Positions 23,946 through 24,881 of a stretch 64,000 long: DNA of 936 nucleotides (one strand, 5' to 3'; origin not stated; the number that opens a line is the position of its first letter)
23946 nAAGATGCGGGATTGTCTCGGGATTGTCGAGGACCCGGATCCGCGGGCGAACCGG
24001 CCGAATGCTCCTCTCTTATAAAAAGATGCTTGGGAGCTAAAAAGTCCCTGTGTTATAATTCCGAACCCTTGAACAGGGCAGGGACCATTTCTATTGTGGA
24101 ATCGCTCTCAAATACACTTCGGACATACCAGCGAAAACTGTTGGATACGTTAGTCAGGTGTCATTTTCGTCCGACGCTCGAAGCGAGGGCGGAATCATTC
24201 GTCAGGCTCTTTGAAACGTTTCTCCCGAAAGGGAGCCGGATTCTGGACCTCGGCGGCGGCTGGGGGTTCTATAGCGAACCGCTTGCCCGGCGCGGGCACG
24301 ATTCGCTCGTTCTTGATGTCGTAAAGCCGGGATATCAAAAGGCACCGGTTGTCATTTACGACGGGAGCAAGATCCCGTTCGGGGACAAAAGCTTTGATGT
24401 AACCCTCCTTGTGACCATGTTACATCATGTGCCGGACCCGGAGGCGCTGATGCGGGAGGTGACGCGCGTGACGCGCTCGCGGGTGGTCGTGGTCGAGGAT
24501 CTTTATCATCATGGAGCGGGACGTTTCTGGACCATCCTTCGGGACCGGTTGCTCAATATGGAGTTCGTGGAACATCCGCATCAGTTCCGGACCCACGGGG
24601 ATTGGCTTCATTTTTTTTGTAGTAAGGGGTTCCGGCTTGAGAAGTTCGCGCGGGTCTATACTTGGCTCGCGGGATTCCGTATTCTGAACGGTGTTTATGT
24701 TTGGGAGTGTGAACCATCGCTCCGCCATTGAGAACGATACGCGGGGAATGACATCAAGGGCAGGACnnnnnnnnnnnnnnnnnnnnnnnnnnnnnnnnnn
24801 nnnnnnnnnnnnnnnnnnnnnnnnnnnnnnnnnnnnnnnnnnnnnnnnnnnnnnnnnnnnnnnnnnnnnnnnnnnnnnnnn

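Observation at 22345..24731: B12-binding radical SAM enzyme plus class I SAM methyltransferase at the head of the lipid cluster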

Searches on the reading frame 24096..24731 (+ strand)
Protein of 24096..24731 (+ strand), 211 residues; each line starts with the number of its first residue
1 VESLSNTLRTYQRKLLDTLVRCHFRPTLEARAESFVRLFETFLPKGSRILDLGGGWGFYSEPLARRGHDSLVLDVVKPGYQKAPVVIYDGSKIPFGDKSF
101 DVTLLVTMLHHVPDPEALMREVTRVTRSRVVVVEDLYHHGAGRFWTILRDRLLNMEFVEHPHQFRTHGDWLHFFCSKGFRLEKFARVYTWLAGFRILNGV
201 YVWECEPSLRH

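Call 43: find_homologous_proteins(query=window:24096-24731:+, max_evalue=0.00001)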
Query window:24096-24731:+ (211 aa): 195 proteins with E <= 0.00001 among 394 candidates; the best 120 are listed.
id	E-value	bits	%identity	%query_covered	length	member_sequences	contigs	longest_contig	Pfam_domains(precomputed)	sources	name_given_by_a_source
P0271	2.4e-142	490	100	100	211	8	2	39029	PF13847.13,PF13489.13,PF13649.13,PF08241.19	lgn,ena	-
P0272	2.3e-102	359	75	97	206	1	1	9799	PF07021.19,PF13847.13,PF13489.13,PF13649.13,PF08241.19,PF08242.19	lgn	-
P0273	5.6e-100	351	73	97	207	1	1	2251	PF13847.13,PF13489.13,PF13649.13,PF08241.19,PF08242.19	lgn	-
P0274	2.4e-98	346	70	97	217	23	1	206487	PF13489.13,PF13649.13,PF08241.19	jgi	jgi:ubiquinone/menaquinone biosynthesis C-methylase UbiE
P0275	2.0e-93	330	71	97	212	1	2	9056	PF13489.13,PF13649.13,PF08241.19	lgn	-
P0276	6.6e-93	328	76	85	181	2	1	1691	PF07021.19,PF13847.13,PF13489.13,PF13649.13,PF08241.19,PF08242.19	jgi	jgi:ubiquinone/menaquinone biosynthesis C-methylase UbiE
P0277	1.1e-92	328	66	97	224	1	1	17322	PF07021.19,PF13847.13,PF13489.13,PF13649.13,PF08241.19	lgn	-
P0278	1.3e-91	324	68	97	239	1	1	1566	PF13847.13,PF13489.13,PF13649.13,PF08241.19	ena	-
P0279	2.8e-91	323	67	97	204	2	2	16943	PF07021.19,PF13847.13,PF13489.13,PF13649.13,PF08241.19,PF08242.19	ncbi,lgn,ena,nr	ncbi:MAG: hypothetical protein BWY42_01162 [Candidatus Omnitrophica bacterium ADurb.Bin277]|nr:MAG: 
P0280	3.1e-91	323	68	96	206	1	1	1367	PF07021.19,PF13847.13,PF13489.13,PF13649.13,PF08241.19,PF08242.19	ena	-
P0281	4.6e-91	322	67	96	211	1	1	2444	PF07021.19,PF13847.13,PF13489.13,PF13649.13,PF08241.19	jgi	jgi:ubiquinone/menaquinone biosynthesis C-methylase UbiE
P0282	6.3e-91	322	67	97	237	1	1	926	PF13489.13,PF13649.13,PF08241.19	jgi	jgi:ubiquinone/menaquinone biosynthesis C-methylase UbiE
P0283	1.0e-90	321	67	96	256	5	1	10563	PF07021.19,PF13847.13,PF13489.13,PF13649.13,PF08241.19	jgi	-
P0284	1.3e-90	321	68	97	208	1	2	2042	PF07021.19,PF13847.13,PF13489.13,PF13649.13,PF08241.19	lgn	-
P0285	1.5e-90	321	67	97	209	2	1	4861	PF07021.19,PF13847.13,PF13489.13,PF13649.13,PF08241.19,PF08242.19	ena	-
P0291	4.5e-90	319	67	97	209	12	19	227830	PF07021.19,PF13847.13,PF13489.13,PF13649.13,PF08241.19,PF08242.19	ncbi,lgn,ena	-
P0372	7.3e-75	269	58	97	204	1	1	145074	PF13847.13,PF13489.13,PF13649.13,PF08241.19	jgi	-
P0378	6.6e-74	266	59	100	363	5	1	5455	PF13847.13,PF13489.13,PF13649.13,PF22818.3,PF07977.20,PF08241.19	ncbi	-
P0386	1.2e-72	262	60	94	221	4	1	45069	PF13489.13,PF13649.13,PF08241.19,PF08242.19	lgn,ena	-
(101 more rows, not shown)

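Call 44: find_encoding_contigs(protein=P0272, flank=10000, max_places=1)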
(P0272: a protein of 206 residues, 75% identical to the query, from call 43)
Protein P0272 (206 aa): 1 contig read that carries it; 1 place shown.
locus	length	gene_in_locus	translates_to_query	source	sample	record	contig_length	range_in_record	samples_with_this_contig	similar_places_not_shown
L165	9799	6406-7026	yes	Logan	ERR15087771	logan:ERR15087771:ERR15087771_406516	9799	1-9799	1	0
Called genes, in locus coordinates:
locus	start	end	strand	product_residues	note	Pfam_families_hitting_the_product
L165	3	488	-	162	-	?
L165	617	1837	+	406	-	PF00232:Glyco_hydro_1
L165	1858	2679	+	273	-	PF13485:Peptidase_MA_2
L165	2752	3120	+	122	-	-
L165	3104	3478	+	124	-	-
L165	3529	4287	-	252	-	PF00106:adh_short, PF08659:KR, PF23441:SDR, PF13561:adh_short_C2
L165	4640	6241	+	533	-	PF04055:Radical_SAM, PF13282:DUF4070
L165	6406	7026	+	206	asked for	PF13489:Methyltransf_23, PF07021:MetW (weak), PF13847:Methyltransf_31 (faint), PF08241:Methyltransf_11, PF08242:Methyltransf_12 (faint), PF13649:Methyltransf_25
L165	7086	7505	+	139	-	PF07977:FabA, PF22818:ApeI-like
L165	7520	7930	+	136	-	PF00550:PP-binding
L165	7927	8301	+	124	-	PF01648:ACPS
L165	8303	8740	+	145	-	-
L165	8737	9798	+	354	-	?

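Call 45: find_encoding_contigs(protein=P0386, flank=10000, max_places=1)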
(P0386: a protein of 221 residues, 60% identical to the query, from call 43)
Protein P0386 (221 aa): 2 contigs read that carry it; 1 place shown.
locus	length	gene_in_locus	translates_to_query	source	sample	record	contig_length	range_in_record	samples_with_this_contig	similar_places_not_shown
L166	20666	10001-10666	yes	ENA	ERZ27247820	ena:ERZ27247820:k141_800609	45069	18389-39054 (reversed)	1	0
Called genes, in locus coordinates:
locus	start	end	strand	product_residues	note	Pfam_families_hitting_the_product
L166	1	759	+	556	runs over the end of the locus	PF03023:MurJ, PF01554:MatE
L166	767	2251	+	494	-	PF01541:GIY-YIG (weak), PF27096:UvrC_M, PF08459:UvrC_RNaseH_dom, PF14520:HHH_5 (weak)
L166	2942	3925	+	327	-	PF03462:PCRF, PF00472:RF-1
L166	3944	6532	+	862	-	PF07517:SecA_DEAD, PF00270:DEAD (faint), PF01043:SecA_PP_bind, PF21090:P-loop_SecA, PF07516:SecA_SW, PF02810:SEC-C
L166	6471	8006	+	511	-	PF20154:LNT_N, PF00795:CN_hydrolase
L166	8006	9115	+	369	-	PF00248:Aldo_ket_red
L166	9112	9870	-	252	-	PF00106:adh_short, PF08659:KR, PF23441:SDR, PF13460:NAD_binding_10 (weak), PF13561:adh_short_C2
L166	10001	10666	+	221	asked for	PF13489:Methyltransf_23, PF08241:Methyltransf_11, PF08242:Methyltransf_12 (faint), PF13649:Methyltransf_25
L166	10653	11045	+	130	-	PF07977:FabA, PF22818:ApeI-like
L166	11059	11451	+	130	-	PF00550:PP-binding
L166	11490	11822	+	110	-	PF01648:ACPS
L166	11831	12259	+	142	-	-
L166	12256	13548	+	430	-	PF00109:ketoacyl-synt, PF02801:Ketoacyl-synt_C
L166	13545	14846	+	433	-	PF00109:ketoacyl-synt, PF02801:Ketoacyl-synt_C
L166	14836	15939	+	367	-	PF01073:3Beta_HSD (weak), PF01370:Epimerase, PF07993:NAD_binding_4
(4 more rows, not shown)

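Call 46: find_encoding_contigs(protein=P0291, flank=10000, max_places=2)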
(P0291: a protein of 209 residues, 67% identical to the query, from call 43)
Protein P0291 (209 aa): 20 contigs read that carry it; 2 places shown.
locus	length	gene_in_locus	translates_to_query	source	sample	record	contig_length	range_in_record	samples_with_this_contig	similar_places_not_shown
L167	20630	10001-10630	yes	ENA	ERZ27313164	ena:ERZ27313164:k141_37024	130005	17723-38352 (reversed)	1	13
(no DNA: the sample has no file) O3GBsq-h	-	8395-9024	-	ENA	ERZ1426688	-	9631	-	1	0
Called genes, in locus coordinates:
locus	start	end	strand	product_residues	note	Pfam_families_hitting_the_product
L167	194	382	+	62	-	-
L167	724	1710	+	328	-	PF03462:PCRF, PF00472:RF-1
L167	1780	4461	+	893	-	PF07517:SecA_DEAD, PF01043:SecA_PP_bind, PF21090:P-loop_SecA, PF07516:SecA_SW, PF02810:SEC-C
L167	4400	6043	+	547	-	PF20154:LNT_N, PF00795:CN_hydrolase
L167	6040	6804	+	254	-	PF00089:Trypsin, PF13365:Trypsin_2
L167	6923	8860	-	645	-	PF00515:TPR_1 (weak), PF00515:TPR_1 (weak), PF07719:TPR_2 (weak), PF13371:TPR_9 (weak), PF13432:TPR_16, PF13181:TPR_8, PF00515:TPR_1, PF13414:TPR_11, +12 more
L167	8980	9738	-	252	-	PF00106:adh_short, PF08659:KR, PF23441:SDR (weak), PF13561:adh_short_C2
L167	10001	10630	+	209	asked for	PF13489:Methyltransf_23, PF07021:MetW (weak), PF08241:Methyltransf_11, PF08242:Methyltransf_12 (faint), PF13649:Methyltransf_25, PF13847:Methyltransf_31 (weak)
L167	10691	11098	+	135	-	PF07977:FabA, PF22818:ApeI-like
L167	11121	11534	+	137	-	PF00550:PP-binding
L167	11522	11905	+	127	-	PF01648:ACPS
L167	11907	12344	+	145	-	-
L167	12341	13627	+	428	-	PF00109:ketoacyl-synt, PF02801:Ketoacyl-synt_C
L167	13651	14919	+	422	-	PF00109:ketoacyl-synt, PF02801:Ketoacyl-synt_C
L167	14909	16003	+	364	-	PF01073:3Beta_HSD, PF01370:Epimerase, PF02719:Polysacc_synt_2 (weak), PF04321:RmlD_sub_bind, PF07993:NAD_binding_4, PF13460:NAD_binding_10, PF16363:GDP_Man_Dehyd (weak)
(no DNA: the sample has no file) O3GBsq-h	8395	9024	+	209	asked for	PF13489:Methyltransf_23, PF07021:MetW (weak), PF08241:Methyltransf_11, PF08242:Methyltransf_12 (faint), PF13649:Methyltransf_25, PF13847:Methyltransf_31 (weak)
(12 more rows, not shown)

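Call 55: search_solved_structures(query=window:24096-24731:+, max_evalue=0.01)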
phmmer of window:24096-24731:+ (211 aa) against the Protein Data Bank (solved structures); distinct sequences matched with E-value up to 0.01: 21.
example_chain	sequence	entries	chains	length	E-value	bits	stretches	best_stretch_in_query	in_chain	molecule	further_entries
2gs9_A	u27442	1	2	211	3.9e-06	29.8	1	37-132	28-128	Hypothetical protein TT1324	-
6uak_A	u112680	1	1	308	5.8e-05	25.9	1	47-128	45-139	SAM dependent methyltransferase LahSB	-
3ege_A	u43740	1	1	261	7.1e-05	25.6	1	42-145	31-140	Putative methyltransferase from antibiotic biosynthesis pathway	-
8zc8_A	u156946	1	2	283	7.3e-05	25.6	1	85-185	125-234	MitM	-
21zq_A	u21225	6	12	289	7.8e-05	25.5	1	85-185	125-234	MitM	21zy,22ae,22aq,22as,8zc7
3l8d_A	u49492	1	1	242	8.8e-05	25.3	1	34-128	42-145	Methyltransferase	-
1vlm_A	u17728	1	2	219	0.00024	23.9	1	38-128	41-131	SAM-dependent methyltransferase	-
8ys9_A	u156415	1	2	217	0.00025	23.9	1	47-130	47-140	Phosphatidylethanolamine N-methyltransferase/phosphatidyl-N-methylethanolamine N-methyltra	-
1vl5_A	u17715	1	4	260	0.00031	23.6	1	78-184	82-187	unknown conserved protein BH2331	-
3bus_A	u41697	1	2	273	0.00035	23.4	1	88-129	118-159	Methyltransferase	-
6uv6_A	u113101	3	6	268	0.00039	23.2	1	89-136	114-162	D-glucose O-methyltransferase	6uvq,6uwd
3sm3_A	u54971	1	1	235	0.00055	22.7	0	40-127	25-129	SAM-dependent methyltransferases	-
2avn_A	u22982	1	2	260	0.0015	21.4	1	38-145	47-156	ubiquinone/menaquinone biosynthesis methyltransferase-related protein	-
4kdr_A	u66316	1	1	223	0.0017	21.1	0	46-128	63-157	3-demethylubiquinone-9 3-methyltransferase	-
5dpm_A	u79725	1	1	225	0.0018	21.1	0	46-128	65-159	Ubiquinone biosynthesis O-methyltransferase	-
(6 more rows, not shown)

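Call 65: find_encoding_contigs(protein=P0274, flank=10000, max_places=1)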
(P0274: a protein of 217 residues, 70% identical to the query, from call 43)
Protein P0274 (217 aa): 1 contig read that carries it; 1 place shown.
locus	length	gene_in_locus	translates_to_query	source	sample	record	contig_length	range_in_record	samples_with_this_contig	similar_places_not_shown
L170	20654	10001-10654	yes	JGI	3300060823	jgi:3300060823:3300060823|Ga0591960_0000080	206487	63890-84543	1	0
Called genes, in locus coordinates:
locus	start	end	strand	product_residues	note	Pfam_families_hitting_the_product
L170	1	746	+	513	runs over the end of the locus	PF00117:GATase, PF07722:Peptidase_C26 (weak), PF02540:NAD_synthase, PF00958:GMP_synt_C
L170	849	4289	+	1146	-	PF02811:PHP, PF07733:DNA_pol3_alpha, PF17657:DNA_pol3_finger, PF14579:HHH_6, PF01336:tRNA_anti-codon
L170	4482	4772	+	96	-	PF18291:HU-HIG, PF00216:Bac_DNA_binding, PF18289:HU-CCDC81_euk_2 (weak)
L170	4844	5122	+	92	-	PF00313:CSD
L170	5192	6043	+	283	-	PF04452:Methyltrans_RNA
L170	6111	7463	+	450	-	PF00919:UPF0004, PF04055:Radical_SAM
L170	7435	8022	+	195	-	PF02674:Colicin_V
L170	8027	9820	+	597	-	PF01807:Zn_ribbon_DnaG, PF08275:DNAG_N, PF01751:Toprim, PF13155:Toprim_2, PF13362:Toprim_3 (weak), PF13662:Toprim_4, PF10410:DnaB_bind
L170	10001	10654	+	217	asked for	PF13489:Methyltransf_23 (weak), PF08241:Methyltransf_11, PF13649:Methyltransf_25 (weak)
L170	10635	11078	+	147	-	PF07977:FabA, PF22818:ApeI-like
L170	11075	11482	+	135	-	PF00550:PP-binding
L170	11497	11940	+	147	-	PF01648:ACPS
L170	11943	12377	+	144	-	-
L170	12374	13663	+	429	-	PF00109:ketoacyl-synt, PF02801:Ketoacyl-synt_C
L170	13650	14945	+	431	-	PF00109:ketoacyl-synt, PF02801:Ketoacyl-synt_C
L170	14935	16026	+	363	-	PF01073:3Beta_HSD, PF01370:Epimerase, PF02719:Polysacc_synt_2 (weak), PF04321:RmlD_sub_bind (faint), PF07993:NAD_binding_4, PF08659:KR (faint), PF13460:NAD_binding_10 (weak)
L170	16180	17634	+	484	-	PF02310:B12-binding, PF04055:Radical_SAM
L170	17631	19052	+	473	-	PF02310:B12-binding, PF04055:Radical_SAM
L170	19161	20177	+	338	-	PF00535:Glycos_transf_2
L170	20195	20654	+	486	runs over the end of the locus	PF02310:B12-binding, PF04055:Radical_SAM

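Call 66: find_encoding_contigs(protein=P0372, flank=10000, max_places=1)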
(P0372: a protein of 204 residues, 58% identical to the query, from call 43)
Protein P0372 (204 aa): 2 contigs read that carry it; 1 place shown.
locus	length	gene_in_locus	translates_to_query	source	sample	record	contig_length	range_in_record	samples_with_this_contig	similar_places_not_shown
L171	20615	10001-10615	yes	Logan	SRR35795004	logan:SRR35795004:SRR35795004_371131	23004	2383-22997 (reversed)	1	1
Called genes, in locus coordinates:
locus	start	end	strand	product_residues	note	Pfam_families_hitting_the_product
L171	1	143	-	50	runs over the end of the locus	?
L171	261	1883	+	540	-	PF03023:MurJ, PF01554:MatE (weak)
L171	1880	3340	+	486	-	PF01541:GIY-YIG, PF27096:UvrC_M, PF08459:UvrC_RNaseH_dom, PF14520:HHH_5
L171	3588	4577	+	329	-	PF03462:PCRF, PF00472:RF-1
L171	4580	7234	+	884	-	PF07517:SecA_DEAD, PF01043:SecA_PP_bind, PF21090:P-loop_SecA, PF07516:SecA_SW, PF02810:SEC-C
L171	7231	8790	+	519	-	PF20154:LNT_N, PF00795:CN_hydrolase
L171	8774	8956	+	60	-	-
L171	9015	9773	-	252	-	PF00106:adh_short, PF08659:KR, PF13561:adh_short_C2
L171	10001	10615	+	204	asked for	PF13489:Methyltransf_23 (weak), PF08241:Methyltransf_11, PF13649:Methyltransf_25 (weak), PF13847:Methyltransf_31 (weak)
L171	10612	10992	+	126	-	PF07977:FabA, PF22818:ApeI-like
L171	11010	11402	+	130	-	PF00550:PP-binding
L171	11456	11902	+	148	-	-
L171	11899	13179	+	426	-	PF00109:ketoacyl-synt, PF02801:Ketoacyl-synt_C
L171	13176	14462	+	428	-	PF00109:ketoacyl-synt, PF02801:Ketoacyl-synt_C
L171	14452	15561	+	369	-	PF01073:3Beta_HSD, PF01370:Epimerase, PF07993:NAD_binding_4, PF16363:GDP_Man_Dehyd (weak)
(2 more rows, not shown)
